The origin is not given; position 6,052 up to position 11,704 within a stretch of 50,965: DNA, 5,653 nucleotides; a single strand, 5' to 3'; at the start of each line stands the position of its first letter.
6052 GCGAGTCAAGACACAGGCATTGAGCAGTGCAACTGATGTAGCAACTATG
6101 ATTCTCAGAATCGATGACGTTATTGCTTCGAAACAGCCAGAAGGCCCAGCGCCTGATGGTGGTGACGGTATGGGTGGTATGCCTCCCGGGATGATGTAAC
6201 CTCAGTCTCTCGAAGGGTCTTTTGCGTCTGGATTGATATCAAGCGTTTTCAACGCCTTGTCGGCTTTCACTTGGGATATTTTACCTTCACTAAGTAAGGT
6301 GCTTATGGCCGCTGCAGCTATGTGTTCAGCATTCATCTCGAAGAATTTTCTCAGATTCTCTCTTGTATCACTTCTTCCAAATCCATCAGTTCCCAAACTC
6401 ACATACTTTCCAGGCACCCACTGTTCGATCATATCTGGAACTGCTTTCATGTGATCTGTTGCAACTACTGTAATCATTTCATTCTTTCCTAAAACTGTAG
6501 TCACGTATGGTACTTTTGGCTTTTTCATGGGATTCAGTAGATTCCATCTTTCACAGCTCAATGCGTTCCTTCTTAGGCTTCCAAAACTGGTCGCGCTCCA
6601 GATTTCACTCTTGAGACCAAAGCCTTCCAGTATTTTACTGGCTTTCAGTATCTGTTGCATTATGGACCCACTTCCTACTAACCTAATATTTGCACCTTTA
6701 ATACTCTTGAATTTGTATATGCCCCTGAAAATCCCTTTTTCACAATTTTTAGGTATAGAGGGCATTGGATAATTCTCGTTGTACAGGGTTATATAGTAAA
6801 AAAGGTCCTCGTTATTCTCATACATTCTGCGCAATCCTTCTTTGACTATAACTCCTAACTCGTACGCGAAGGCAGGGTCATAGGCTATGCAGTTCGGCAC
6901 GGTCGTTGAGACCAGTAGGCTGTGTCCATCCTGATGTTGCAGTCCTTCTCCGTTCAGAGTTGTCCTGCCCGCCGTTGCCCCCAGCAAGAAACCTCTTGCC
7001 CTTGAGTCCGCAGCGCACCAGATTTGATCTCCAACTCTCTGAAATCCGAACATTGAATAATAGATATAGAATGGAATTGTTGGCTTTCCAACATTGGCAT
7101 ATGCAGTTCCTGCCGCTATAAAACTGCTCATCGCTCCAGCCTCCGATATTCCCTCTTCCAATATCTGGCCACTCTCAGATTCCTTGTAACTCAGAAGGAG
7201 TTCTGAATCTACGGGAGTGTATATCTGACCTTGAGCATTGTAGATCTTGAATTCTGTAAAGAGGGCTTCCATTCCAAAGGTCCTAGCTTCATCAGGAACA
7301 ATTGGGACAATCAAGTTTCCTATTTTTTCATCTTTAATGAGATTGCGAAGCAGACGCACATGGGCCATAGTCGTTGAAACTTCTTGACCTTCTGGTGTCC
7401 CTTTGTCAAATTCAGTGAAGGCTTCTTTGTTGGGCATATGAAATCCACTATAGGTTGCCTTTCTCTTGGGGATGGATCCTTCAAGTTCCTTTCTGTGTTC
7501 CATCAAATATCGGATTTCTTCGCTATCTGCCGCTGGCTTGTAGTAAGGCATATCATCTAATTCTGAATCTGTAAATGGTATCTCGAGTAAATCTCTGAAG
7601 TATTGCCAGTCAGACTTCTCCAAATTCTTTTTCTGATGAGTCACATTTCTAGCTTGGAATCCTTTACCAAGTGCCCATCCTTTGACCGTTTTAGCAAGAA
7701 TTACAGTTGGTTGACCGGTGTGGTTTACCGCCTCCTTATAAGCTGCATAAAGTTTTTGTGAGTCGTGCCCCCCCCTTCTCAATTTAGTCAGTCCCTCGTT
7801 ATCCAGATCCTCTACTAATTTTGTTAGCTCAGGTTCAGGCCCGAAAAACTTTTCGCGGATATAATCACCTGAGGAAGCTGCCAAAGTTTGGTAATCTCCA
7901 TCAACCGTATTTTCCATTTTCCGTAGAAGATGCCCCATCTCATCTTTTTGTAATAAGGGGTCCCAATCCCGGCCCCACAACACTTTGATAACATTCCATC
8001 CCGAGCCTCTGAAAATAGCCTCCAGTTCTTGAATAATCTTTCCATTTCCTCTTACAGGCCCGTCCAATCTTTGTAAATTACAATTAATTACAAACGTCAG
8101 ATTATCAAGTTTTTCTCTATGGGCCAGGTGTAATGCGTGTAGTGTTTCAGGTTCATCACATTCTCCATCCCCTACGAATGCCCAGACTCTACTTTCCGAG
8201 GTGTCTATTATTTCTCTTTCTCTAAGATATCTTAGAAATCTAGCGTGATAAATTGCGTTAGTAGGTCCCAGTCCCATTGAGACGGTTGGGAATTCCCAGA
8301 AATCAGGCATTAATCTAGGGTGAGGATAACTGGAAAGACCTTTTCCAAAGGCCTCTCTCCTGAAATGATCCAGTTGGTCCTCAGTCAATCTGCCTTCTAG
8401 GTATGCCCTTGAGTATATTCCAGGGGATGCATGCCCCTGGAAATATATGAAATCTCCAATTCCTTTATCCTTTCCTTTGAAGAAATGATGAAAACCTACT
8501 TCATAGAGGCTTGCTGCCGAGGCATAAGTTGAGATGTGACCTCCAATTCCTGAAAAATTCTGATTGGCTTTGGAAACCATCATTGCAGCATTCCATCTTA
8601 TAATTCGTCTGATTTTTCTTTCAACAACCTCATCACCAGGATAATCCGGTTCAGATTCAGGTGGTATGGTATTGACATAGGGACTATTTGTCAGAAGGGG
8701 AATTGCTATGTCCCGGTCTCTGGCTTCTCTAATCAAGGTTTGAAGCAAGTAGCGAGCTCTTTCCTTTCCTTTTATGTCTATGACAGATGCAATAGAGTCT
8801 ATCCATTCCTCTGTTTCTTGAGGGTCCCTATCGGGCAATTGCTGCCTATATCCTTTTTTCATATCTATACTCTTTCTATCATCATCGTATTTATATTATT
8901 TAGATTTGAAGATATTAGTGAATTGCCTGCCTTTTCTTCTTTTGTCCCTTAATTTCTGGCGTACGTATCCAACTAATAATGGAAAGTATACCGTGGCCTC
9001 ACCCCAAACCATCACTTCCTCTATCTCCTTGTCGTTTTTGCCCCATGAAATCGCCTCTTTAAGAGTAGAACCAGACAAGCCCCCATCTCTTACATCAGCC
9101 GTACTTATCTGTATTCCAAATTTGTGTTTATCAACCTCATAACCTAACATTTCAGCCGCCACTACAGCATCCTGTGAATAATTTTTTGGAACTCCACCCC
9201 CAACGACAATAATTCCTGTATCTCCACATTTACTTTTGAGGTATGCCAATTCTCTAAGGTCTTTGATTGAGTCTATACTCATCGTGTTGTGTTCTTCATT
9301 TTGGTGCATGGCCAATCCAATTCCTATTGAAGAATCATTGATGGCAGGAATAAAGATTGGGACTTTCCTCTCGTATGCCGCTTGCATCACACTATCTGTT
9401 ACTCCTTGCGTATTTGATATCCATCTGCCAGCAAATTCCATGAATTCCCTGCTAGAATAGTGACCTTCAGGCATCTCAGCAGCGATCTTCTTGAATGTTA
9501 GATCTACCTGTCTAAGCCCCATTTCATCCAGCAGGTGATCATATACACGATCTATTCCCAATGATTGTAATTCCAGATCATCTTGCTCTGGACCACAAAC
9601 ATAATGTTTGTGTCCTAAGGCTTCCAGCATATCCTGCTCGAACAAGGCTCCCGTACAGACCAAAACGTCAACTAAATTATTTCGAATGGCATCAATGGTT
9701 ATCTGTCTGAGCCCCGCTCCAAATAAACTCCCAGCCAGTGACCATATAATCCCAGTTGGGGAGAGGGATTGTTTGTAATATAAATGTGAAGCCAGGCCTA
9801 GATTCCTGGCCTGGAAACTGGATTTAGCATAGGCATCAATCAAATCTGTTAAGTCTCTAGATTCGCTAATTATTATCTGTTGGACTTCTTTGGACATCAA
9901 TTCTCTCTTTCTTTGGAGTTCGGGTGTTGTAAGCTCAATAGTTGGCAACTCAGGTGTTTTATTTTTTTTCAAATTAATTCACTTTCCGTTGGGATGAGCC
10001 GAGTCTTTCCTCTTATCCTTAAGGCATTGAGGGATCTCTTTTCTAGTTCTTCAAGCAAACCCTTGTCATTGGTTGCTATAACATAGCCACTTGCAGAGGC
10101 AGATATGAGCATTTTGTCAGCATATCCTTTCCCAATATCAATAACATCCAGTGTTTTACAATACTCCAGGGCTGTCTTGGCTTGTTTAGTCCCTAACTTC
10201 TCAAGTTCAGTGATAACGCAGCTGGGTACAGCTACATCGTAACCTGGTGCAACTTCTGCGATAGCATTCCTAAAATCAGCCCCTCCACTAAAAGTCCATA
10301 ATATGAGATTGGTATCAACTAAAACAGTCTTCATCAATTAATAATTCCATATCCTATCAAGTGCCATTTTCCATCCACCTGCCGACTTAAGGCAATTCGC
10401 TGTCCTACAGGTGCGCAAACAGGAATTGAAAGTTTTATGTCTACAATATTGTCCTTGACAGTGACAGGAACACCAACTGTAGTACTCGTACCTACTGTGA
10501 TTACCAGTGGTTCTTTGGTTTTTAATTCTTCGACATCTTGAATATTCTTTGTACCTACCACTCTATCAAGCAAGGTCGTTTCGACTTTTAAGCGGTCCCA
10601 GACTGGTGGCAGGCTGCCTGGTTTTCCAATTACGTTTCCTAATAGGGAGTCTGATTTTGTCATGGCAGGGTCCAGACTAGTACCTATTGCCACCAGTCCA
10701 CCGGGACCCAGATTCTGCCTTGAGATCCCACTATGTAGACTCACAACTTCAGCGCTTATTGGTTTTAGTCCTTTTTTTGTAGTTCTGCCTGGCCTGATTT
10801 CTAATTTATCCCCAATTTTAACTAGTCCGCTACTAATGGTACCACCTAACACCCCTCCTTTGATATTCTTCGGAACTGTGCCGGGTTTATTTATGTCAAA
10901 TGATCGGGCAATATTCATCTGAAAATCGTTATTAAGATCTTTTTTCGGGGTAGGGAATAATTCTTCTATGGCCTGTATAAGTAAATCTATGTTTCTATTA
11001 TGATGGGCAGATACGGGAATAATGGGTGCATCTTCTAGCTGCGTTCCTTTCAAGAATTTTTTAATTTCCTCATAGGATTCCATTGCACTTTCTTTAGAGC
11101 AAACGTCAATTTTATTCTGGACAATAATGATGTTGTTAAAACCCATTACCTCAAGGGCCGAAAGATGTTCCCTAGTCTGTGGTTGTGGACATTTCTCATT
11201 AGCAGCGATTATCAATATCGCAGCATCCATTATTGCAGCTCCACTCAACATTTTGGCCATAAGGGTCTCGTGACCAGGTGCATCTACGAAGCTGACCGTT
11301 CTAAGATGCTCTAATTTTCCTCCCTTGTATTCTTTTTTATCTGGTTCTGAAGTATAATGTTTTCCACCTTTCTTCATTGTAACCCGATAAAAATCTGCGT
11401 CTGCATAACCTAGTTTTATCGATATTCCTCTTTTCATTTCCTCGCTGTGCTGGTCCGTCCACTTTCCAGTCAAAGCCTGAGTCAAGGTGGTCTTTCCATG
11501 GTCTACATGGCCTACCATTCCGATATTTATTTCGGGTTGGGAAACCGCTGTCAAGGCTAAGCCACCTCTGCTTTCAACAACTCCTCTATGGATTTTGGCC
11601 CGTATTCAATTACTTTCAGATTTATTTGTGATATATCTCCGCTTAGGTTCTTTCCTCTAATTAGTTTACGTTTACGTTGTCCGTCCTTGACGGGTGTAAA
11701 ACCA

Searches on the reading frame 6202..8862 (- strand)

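Call 23: search_protein_families(library=pfam, proteins=[window:6202-8862:-], max_evalue=0.00001)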
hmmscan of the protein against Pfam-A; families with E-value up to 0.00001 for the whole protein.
window:6202-8862:- (886 aa): 3 families
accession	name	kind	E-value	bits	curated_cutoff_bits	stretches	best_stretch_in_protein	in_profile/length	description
PF17831.6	PDH_E1_M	-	1.1e-91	306.7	23.2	1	487-701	15-229/229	Pyruvate dehydrogenase E1 component middle domain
PF22613.1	Transketolase_C_1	-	1.5e-18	67.5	27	1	714-843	1-112/113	Transketolase-like TK C-terminal domain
PF00456.26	Transketolase_N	-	3.6e-12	46.4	22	1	86-299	7-218/334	Transketolase, thiamine diphosphate binding domain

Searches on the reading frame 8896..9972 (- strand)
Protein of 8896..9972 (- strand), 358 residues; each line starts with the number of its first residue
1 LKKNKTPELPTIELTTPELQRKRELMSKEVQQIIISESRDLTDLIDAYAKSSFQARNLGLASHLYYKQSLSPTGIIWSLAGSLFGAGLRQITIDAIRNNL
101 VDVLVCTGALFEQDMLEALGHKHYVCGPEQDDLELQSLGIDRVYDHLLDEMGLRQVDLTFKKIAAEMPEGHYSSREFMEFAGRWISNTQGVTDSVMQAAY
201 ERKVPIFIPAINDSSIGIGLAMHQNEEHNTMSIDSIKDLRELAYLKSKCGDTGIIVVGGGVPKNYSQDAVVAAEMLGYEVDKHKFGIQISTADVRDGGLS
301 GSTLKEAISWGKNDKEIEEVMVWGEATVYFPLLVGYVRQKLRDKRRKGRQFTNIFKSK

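Call 23: search_protein_families(library=pfam, proteins=[window:8896-9972:-], max_evalue=0.00001)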
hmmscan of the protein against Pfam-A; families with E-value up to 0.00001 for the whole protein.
window:8896-9972:- (358 aa): 1 family
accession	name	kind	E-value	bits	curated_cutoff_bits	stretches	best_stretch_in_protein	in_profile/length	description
PF01916.23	DS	-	1.5e-81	274.3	27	1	43-336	1-287/288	Deoxyhypusine synthase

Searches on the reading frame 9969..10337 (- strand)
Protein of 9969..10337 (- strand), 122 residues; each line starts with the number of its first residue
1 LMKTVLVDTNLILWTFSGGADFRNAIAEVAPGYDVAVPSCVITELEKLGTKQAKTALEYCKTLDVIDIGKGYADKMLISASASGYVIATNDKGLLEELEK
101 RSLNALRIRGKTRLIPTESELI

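Call 60: search_protein_families(library=pfam, proteins=[window:9969-10337:-], max_evalue=0.0001)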
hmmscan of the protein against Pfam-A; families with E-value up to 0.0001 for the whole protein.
window:9969-10337:- (122 aa): 1 family
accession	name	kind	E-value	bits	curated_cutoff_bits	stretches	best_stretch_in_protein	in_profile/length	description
PF18477.7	PIN_9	-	4.9e-07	30.4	26.3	1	5-111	1-116/116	PIN like domain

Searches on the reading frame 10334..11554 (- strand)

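Call 23: search_protein_families(library=pfam, proteins=[window:10334-11554:-], max_evalue=0.00001)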
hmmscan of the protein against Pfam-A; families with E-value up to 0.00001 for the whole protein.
window:10334-11554:- (406 aa): 2 families
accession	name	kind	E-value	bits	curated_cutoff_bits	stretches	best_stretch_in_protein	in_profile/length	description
PF00009.33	GTP_EFTU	-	8.5e-34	117.2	26.5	1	9-201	4-187/188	Elongation factor Tu GTP binding domain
PF09173.17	eIF2_C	-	1.8e-28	99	22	1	321-405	2-86/86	Initiation factor eIF2 gamma, C terminal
